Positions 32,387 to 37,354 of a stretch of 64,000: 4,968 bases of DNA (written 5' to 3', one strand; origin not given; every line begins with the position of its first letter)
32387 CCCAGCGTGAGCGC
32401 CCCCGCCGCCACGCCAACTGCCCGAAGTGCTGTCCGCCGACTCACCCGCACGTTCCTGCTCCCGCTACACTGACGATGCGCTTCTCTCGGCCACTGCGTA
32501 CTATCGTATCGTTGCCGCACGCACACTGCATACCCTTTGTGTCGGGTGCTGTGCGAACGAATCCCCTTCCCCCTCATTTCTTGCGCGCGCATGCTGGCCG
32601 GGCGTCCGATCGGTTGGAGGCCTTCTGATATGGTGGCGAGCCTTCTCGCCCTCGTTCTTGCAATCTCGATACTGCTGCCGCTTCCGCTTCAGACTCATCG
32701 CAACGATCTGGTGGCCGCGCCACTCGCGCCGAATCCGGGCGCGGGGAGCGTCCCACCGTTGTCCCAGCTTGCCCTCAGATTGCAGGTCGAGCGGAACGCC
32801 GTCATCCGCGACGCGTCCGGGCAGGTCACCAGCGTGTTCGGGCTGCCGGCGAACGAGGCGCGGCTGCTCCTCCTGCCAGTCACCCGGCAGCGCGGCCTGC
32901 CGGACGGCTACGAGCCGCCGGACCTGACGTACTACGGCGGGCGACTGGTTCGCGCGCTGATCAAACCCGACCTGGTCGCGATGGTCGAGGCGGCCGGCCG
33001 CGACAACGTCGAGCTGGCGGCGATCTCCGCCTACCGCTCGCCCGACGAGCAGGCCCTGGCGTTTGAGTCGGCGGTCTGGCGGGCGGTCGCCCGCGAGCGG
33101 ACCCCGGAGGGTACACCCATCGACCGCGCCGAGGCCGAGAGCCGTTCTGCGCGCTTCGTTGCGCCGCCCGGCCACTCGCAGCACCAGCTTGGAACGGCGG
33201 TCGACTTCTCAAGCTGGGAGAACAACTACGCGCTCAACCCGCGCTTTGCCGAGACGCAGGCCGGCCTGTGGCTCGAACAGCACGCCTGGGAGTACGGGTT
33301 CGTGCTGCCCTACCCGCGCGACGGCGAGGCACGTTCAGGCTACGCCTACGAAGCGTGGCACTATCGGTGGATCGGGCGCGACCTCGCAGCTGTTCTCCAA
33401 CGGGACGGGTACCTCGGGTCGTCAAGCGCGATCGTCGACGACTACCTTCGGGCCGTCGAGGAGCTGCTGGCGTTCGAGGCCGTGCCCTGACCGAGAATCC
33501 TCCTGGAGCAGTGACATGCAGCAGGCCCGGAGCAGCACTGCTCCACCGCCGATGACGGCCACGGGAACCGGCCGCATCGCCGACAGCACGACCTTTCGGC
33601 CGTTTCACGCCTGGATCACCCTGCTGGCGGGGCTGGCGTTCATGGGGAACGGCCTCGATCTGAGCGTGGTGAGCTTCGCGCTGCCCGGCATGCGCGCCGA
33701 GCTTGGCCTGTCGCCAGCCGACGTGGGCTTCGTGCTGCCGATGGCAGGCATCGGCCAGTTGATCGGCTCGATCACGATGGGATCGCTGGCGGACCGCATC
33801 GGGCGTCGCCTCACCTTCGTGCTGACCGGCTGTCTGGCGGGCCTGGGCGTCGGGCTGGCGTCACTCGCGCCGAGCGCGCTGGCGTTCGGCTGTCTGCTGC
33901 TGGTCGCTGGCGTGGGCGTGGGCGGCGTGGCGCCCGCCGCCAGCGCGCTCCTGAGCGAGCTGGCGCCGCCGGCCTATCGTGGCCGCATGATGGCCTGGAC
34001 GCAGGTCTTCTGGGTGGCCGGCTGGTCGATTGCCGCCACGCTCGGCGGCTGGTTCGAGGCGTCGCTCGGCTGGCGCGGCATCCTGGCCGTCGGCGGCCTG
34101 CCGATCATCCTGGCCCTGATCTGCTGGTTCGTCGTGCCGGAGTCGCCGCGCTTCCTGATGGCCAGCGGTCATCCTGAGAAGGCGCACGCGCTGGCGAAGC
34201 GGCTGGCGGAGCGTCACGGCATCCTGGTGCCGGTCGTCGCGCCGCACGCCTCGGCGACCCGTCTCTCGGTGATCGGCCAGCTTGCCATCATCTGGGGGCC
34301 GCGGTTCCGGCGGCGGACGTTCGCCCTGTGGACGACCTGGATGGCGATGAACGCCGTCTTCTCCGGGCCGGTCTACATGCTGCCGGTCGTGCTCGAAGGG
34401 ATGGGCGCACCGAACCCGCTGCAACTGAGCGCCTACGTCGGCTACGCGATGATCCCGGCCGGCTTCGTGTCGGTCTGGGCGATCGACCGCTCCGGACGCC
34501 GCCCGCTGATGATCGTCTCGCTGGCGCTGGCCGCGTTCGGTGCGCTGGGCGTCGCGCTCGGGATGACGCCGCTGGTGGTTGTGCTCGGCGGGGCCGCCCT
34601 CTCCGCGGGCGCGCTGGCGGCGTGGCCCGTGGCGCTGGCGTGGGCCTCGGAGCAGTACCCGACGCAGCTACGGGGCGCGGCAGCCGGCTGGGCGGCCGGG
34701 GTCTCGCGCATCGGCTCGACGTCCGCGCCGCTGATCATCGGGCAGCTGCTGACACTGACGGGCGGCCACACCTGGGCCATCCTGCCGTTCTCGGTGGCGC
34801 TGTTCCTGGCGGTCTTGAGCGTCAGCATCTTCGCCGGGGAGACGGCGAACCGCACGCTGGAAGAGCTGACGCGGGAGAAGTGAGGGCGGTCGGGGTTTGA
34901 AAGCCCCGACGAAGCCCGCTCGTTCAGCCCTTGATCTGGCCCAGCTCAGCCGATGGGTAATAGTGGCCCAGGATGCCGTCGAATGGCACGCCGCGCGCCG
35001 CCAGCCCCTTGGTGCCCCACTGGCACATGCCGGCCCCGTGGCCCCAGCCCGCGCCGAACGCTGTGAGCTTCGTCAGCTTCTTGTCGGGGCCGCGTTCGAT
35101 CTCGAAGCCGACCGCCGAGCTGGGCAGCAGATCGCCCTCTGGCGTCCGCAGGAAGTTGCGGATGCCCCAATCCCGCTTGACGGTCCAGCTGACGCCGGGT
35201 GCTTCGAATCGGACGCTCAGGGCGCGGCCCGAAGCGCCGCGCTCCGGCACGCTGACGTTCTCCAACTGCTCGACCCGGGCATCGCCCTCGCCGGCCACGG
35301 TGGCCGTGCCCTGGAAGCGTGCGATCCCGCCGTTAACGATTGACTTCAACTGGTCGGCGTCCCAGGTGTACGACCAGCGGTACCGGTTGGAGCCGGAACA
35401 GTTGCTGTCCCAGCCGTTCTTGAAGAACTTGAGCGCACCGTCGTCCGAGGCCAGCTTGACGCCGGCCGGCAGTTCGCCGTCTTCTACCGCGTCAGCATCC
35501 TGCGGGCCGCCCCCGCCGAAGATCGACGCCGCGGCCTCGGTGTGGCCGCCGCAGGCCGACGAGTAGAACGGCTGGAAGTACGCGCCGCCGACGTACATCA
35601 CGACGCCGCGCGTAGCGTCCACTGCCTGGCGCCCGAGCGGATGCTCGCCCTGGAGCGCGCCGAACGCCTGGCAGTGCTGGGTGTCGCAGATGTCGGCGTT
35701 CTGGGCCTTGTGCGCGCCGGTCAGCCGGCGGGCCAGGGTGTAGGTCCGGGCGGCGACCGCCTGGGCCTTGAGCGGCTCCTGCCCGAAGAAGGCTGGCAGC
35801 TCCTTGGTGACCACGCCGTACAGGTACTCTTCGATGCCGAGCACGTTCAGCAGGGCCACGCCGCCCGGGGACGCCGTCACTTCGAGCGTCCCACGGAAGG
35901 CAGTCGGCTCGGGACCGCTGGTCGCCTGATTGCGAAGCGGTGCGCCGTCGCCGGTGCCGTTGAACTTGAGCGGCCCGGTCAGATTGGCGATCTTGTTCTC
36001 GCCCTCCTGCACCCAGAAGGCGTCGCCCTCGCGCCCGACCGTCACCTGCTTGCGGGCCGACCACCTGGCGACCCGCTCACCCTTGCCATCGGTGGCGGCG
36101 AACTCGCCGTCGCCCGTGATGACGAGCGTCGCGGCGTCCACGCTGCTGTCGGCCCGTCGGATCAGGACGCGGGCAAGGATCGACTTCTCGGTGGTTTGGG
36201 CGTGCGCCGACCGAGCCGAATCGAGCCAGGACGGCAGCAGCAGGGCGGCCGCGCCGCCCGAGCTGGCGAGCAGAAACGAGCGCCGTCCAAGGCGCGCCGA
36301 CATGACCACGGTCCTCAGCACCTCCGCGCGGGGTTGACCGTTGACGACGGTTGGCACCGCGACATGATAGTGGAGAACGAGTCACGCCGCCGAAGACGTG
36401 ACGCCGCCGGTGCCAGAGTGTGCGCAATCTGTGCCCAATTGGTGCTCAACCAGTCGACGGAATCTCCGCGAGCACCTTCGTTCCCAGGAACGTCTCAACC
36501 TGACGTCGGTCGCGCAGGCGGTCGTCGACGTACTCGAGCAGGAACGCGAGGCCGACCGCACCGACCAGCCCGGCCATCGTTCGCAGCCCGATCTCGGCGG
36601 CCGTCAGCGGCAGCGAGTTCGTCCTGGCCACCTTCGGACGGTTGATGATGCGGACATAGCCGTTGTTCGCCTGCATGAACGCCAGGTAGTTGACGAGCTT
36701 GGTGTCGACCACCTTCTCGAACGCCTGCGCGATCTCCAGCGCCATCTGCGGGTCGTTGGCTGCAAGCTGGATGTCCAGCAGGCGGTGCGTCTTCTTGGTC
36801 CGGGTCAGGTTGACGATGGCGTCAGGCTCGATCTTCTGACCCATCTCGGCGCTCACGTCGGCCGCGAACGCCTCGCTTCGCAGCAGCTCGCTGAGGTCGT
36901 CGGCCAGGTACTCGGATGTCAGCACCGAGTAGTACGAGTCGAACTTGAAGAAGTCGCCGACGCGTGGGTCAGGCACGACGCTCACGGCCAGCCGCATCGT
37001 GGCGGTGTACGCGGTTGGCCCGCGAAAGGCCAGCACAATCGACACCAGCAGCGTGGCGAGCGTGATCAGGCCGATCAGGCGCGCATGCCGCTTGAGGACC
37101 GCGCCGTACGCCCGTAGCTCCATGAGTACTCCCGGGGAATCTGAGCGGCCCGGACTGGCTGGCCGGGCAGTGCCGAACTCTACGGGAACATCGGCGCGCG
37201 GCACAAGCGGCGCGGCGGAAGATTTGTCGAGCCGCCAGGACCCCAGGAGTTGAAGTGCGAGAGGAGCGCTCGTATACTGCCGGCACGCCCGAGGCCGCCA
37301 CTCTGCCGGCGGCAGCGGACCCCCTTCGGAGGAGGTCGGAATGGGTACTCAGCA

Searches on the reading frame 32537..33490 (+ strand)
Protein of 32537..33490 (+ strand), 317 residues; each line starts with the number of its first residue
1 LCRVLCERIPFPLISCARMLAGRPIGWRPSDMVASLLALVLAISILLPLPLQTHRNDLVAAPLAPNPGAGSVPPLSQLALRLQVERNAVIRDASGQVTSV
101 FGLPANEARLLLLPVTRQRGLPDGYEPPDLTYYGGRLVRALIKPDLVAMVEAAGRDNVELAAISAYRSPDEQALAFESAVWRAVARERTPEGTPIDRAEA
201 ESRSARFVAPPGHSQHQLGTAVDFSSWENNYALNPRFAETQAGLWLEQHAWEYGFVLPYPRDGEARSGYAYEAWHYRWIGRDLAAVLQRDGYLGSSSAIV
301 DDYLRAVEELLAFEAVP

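Call 48: search_protein_families(library=pfam, proteins=[window:32537-33490:+], max_evalue=0.00001)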
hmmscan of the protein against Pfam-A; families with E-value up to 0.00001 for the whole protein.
window:32537-33490:+ (317 aa): 1 family
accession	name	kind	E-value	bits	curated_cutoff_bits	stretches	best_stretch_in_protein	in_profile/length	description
PF02557.22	VanY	-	6e-34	117.1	25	1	138-280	4-131/132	D-alanyl-D-alanine carboxypeptidase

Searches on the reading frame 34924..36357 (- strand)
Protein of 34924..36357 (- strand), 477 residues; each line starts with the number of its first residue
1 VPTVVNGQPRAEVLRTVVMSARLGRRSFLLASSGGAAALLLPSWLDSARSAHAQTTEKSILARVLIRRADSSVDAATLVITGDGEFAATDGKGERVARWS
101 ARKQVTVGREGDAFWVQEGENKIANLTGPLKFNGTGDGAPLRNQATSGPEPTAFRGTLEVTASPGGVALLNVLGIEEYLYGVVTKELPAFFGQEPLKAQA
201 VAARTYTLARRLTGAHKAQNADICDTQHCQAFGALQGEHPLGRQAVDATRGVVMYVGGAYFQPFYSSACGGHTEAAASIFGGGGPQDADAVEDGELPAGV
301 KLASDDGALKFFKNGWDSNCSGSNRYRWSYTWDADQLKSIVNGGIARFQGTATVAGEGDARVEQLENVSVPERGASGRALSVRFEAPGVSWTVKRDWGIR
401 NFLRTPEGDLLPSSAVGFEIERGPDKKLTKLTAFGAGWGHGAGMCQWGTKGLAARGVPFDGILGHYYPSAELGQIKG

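Call 48: search_protein_families(library=pfam, proteins=[window:34924-36357:-], max_evalue=0.00001)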
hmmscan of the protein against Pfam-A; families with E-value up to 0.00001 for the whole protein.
window:34924-36357:- (477 aa): 1 family
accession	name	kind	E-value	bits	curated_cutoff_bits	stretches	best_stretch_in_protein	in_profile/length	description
PF08486.15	SpoIID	-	2.6e-23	82.9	23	1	166-254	4-95/97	Stage II sporulation protein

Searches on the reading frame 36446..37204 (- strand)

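Call 48: search_protein_families(library=pfam, proteins=[window:36446-37204:-], max_evalue=0.00001)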
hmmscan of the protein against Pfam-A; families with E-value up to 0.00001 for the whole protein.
window:36446-37204:- (252 aa): 1 family
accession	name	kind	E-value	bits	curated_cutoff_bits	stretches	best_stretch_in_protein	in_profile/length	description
PF02706.20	Wzz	-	1.5e-06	28.8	25.5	1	29-120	4-90/91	Chain length determinant protein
